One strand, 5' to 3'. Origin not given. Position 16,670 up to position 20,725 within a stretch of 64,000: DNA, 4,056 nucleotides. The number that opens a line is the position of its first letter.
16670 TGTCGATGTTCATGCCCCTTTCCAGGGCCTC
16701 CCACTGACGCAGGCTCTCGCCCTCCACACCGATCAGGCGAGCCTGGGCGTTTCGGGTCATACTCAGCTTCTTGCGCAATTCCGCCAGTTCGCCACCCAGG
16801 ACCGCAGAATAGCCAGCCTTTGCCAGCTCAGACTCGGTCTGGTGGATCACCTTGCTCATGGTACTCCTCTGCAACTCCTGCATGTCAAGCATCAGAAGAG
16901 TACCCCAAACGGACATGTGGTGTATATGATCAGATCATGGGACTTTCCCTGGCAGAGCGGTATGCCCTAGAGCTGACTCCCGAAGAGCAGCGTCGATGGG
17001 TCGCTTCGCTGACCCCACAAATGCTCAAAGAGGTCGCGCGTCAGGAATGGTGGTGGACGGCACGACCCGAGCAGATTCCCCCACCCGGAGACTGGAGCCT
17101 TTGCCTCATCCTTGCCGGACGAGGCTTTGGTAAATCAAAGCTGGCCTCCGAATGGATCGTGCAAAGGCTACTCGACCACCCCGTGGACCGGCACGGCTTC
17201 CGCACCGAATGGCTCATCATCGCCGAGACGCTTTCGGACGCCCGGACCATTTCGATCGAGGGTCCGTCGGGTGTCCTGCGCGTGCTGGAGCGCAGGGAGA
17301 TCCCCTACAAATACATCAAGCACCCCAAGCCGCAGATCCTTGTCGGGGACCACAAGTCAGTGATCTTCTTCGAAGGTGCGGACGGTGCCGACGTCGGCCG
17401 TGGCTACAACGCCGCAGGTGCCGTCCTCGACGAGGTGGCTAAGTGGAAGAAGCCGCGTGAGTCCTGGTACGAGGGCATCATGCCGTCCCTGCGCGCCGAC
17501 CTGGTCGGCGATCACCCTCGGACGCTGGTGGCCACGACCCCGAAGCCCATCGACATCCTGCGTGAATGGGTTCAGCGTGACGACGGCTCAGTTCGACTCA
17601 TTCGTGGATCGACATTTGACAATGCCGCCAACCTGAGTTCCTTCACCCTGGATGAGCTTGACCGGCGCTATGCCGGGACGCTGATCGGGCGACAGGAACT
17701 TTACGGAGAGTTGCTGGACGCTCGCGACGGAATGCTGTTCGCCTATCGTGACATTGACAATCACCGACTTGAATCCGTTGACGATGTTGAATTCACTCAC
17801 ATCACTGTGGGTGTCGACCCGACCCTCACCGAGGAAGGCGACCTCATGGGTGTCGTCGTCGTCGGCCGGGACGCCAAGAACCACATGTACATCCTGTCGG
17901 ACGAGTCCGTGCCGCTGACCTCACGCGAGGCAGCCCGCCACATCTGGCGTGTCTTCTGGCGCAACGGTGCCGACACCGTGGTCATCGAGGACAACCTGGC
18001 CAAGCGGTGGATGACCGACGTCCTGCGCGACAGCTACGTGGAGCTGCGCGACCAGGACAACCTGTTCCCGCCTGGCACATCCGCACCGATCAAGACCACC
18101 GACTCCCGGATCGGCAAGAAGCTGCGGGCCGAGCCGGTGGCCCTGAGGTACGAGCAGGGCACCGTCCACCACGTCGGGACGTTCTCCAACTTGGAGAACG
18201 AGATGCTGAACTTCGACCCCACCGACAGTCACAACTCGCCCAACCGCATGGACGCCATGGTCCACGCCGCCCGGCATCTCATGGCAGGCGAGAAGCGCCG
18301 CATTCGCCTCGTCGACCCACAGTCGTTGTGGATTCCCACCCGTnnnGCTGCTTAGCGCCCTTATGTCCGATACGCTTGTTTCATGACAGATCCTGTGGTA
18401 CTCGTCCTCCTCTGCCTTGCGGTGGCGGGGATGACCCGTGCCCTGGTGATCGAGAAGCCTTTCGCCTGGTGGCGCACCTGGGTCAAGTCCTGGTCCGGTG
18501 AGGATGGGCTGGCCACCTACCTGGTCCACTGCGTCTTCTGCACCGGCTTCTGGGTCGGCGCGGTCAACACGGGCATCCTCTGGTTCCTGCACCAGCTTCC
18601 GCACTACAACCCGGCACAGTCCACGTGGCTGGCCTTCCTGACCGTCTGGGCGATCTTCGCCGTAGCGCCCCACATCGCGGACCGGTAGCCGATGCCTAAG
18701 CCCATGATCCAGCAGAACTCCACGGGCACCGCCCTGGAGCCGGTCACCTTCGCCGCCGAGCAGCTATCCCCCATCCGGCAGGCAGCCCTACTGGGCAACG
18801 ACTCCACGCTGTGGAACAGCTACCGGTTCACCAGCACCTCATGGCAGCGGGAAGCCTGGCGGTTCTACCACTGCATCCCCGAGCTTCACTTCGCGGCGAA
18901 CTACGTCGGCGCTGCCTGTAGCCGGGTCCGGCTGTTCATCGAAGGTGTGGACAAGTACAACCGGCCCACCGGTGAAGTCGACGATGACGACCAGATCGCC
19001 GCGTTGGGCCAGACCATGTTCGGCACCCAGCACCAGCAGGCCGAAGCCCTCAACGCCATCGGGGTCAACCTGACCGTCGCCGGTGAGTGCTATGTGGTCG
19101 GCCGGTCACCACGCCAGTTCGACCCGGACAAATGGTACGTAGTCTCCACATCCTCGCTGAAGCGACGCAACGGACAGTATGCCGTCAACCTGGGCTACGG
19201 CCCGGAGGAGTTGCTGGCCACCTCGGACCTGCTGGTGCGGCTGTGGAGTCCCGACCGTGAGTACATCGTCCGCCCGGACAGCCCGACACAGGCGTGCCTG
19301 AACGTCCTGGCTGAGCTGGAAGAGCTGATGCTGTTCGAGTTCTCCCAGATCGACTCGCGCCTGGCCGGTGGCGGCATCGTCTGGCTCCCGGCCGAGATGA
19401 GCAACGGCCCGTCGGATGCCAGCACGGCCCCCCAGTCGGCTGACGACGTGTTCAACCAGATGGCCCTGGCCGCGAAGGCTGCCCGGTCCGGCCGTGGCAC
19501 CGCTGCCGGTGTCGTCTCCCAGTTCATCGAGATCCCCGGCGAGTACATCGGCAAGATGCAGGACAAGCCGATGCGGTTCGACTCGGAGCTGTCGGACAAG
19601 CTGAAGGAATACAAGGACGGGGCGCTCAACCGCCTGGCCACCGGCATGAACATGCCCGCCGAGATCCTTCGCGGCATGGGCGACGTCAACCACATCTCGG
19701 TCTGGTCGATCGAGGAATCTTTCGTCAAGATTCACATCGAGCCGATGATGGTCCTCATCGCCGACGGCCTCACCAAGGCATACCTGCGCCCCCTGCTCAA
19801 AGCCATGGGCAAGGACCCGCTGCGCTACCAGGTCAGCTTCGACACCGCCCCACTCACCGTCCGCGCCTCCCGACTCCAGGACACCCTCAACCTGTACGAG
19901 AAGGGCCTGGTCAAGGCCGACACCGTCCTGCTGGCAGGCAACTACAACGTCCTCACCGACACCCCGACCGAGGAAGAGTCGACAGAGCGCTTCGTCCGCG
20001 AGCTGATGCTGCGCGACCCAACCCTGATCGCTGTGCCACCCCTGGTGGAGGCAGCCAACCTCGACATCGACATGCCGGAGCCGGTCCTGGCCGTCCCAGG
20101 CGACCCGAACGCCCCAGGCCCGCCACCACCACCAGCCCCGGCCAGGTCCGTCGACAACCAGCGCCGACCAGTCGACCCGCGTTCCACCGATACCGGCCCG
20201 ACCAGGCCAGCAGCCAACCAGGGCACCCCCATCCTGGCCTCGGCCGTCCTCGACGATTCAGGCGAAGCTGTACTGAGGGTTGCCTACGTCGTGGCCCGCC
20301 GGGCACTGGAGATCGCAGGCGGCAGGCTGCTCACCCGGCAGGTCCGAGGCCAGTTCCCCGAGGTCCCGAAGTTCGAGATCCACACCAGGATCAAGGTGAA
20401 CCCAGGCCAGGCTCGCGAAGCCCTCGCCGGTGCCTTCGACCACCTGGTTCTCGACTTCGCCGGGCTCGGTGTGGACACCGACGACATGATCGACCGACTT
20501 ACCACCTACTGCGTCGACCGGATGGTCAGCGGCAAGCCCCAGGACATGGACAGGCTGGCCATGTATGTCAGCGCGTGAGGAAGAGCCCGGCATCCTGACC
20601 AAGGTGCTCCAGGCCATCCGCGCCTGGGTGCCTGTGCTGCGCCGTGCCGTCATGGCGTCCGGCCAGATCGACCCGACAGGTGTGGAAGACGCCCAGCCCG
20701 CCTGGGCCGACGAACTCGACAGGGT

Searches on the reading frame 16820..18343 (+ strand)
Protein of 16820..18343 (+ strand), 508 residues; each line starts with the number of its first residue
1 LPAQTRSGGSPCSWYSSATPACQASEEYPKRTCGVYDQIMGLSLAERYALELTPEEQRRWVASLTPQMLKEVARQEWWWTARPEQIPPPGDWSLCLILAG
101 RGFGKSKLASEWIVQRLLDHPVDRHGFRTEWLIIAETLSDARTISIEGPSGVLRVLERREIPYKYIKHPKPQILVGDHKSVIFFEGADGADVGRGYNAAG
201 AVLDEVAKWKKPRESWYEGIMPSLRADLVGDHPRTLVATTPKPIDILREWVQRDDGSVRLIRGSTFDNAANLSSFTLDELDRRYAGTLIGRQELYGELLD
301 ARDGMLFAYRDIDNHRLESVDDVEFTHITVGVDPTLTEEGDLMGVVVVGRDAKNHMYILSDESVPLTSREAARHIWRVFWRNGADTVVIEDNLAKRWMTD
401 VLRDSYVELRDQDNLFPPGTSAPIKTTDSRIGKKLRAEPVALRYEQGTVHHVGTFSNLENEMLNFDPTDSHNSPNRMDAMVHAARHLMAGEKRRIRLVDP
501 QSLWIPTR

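Call 69: search_protein_families(library=pfam, proteins=[window:16820-18343:+], max_evalue=0.01)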
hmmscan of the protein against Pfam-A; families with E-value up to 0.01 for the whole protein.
window:16820-18343:+ (508 aa): 2 families
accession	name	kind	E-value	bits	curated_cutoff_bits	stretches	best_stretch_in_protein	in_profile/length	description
PF03237.21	Terminase_6N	-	3.6e-13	50.1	22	1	96-311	1-212/215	Terminase large subunit, T4likevirus-type, N-terminal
PF17289.8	Terminase_6C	-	0.00013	22.4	22.6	1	330-484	1-152/155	Terminase RNaseH-like domain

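Call 70: search_protein_families(library=phrogs, proteins=[window:16820-18343:+], max_evalue=0.001)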
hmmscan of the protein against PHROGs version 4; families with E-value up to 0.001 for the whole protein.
window:16820-18343:+ (508 aa): 3 families
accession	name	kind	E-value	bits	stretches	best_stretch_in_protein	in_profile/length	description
phrog_2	-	head and packaging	2.9e-20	73.6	1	76-491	271-596/807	terminase large subunit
phrog_38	-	head and packaging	6.7e-19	69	1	302-494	523-710/760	terminase large subunit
phrog_979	-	head and packaging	1.1e-12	48.4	1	253-493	361-605/642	terminase large subunit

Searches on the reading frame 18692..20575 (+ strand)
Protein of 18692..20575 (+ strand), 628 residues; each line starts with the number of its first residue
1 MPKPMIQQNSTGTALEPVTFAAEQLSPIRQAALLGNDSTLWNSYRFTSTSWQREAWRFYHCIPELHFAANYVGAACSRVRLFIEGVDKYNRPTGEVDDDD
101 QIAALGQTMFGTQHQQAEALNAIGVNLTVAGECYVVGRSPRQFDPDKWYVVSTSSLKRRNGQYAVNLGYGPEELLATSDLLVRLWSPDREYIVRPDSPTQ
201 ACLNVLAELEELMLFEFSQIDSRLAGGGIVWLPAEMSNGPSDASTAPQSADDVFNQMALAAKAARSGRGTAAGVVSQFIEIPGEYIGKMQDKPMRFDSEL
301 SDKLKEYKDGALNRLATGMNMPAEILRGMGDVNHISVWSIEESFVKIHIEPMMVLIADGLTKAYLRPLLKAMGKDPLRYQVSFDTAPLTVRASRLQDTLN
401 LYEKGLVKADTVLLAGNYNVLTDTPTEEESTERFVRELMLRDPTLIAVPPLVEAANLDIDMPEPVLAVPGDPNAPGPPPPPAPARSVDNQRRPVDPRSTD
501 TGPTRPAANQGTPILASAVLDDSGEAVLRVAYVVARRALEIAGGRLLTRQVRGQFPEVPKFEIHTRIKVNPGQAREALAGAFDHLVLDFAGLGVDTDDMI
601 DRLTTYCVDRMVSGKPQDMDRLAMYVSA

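Call 21: search_protein_families(library=phrogs, proteins=[window:18692-20575:+], max_evalue=0.001)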
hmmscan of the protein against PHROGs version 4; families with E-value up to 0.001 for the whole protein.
window:18692-20575:+ (628 aa): 1 family
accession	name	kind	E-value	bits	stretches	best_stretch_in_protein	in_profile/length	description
phrog_776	-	head and packaging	5.9e-117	392.9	1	36-618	34-617/620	portal protein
